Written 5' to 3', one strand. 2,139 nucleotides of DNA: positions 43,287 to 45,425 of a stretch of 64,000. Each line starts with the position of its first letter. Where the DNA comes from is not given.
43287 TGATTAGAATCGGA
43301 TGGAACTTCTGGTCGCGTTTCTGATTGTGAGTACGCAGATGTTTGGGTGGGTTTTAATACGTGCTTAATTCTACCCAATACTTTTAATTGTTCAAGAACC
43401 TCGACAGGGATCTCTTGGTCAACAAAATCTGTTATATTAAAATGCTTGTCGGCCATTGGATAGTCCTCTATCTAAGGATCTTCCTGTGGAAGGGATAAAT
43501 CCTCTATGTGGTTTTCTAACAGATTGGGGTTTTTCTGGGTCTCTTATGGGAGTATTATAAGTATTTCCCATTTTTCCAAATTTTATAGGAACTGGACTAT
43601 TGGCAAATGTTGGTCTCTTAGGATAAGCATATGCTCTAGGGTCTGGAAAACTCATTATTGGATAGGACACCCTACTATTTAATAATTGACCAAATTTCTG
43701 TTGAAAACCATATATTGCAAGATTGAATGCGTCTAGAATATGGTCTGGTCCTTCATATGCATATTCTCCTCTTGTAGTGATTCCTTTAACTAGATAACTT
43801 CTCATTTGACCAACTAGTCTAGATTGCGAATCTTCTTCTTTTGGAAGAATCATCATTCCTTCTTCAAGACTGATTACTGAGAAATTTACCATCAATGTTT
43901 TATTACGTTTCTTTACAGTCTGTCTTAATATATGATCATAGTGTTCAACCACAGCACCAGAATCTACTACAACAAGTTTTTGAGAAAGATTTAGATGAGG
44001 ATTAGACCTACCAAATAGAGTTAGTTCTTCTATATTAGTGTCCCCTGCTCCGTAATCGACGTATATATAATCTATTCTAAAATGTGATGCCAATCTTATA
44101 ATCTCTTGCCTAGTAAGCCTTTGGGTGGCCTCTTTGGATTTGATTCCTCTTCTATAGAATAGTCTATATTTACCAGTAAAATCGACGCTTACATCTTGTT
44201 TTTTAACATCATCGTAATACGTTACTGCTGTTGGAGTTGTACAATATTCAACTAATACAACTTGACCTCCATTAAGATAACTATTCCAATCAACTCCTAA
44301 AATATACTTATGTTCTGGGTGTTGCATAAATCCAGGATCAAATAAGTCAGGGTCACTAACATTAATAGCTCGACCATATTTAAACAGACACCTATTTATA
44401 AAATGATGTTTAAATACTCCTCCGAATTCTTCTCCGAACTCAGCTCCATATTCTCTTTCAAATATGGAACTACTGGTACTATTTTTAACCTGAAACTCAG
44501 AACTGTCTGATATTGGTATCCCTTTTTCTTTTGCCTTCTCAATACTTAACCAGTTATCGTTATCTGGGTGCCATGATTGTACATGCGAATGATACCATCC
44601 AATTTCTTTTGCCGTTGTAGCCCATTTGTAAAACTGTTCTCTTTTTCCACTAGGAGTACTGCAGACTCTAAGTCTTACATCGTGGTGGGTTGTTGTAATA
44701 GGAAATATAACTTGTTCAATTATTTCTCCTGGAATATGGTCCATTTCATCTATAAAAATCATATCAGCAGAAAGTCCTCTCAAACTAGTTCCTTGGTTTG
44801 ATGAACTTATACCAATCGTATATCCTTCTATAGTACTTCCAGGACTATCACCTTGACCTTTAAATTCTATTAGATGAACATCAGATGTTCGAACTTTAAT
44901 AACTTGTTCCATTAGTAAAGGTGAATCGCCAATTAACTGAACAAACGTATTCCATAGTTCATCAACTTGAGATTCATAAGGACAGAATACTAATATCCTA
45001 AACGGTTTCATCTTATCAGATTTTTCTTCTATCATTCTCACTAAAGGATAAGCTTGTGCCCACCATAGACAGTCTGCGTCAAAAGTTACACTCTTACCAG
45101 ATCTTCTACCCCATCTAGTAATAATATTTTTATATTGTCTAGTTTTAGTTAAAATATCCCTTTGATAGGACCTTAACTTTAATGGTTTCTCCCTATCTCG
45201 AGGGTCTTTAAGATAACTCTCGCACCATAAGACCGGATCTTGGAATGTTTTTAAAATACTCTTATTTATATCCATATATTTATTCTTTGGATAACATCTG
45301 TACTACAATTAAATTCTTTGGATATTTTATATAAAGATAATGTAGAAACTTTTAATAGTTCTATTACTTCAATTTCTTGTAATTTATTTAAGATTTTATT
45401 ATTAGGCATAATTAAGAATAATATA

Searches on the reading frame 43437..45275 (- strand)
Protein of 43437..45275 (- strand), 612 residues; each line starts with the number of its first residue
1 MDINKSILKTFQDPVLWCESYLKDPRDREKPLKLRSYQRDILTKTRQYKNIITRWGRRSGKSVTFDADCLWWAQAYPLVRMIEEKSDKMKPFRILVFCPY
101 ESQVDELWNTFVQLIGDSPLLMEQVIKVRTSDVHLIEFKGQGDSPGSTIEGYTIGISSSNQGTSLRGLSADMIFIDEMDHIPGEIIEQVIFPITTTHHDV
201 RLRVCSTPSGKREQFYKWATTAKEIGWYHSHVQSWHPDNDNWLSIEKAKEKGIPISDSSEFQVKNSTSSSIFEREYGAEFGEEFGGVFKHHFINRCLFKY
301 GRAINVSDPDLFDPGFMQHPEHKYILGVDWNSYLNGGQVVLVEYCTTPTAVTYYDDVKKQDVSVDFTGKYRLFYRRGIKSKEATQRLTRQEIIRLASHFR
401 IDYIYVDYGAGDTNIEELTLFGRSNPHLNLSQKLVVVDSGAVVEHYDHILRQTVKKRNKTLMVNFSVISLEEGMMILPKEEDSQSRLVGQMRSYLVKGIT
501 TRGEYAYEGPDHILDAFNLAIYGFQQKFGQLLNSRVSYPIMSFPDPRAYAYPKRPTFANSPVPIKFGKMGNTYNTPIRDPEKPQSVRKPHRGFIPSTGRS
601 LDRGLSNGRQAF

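Call 80: search_dna_similar(query=window:43437-45275:-, collection=phages, mode=protein, max_rows=12)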
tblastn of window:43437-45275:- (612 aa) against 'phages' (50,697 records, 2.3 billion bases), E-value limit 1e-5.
Records with a match: 12; places in all: 12; records where one place covers at least 80% of the query: 0.
Best place of each record, by identity: <60% 12.
By first word of the organism name: Bacillus 5; Acinetobacter 3; Ralstonia 2; Moorella 1; Pseudomonas 1.
By host as written in the record: Bacillus thuringiensis 2; Acinetobacter baumannii DSM 30007 2; - 2; Bacillus cereus 1; Bacillus cereus BC102p 1; Bacillus australimaris sKR4M-27 1; Moorella thermoacetica DSM 103132 1; Acinetobacter halotolerans 1; and 1 more.
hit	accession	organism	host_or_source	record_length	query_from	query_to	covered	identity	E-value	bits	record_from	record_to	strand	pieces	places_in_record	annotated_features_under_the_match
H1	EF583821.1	Bacillus phage 0305phi8-36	Bacillus thuringiensis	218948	8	546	71%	28.5%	4e-15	150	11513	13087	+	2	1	ORF117: terminase large subunit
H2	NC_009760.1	Bacillus phage 0305phi8-36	Bacillus thuringiensis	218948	8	546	71%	28.5%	4e-15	150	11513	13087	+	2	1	ORF117: terminase large subunit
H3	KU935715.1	Acinetobacter phage vB_AbaM_ME3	Acinetobacter baumannii DSM 30007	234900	92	574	79%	24.8%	3e-17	92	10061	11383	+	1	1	large terminase subunit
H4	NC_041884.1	Acinetobacter phage vB_AbaM_ME3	Acinetobacter baumannii DSM 30007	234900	92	574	79%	24.8%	3e-17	92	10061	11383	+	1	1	large terminase subunit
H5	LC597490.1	Bacillus phage vB_BceM_WH1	Bacillus cereus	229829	95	524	52%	29.3%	5e-9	127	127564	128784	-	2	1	phage terminase large subunit family protein_gp116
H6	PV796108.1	Bacillus phage Edson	Bacillus cereus BC102p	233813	95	524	52%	29.0%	7e-9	126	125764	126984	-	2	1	hypothetical protein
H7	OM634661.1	Bacillus phage vB_BauM_KLEB27-3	Bacillus australimaris sKR4M-27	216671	95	532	54%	27.4%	2e-6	113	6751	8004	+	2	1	terminase large subunit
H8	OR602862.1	Moorella phage MTATph1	Moorella thermoacetica DSM 103132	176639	8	240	38%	31.9%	1e-19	100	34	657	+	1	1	terminase large subunit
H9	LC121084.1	Ralstonia phage RSP15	-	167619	8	270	43%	22.3%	1e-6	58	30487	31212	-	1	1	hypothetical protein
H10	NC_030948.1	Ralstonia phage RSP15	-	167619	8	270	43%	22.3%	1e-6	58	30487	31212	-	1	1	terminase large subunit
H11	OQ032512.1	Acinetobacter phage nACB2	Acinetobacter halotolerans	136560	31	227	32%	25.1%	4e-6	56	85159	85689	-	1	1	terminase large subunit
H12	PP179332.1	Pseudomonas phage Cygsa01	Pseudomonas syringae JD03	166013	7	216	34%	22.5%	3e-6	57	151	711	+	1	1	terminase DNA packaging enzyme large subunit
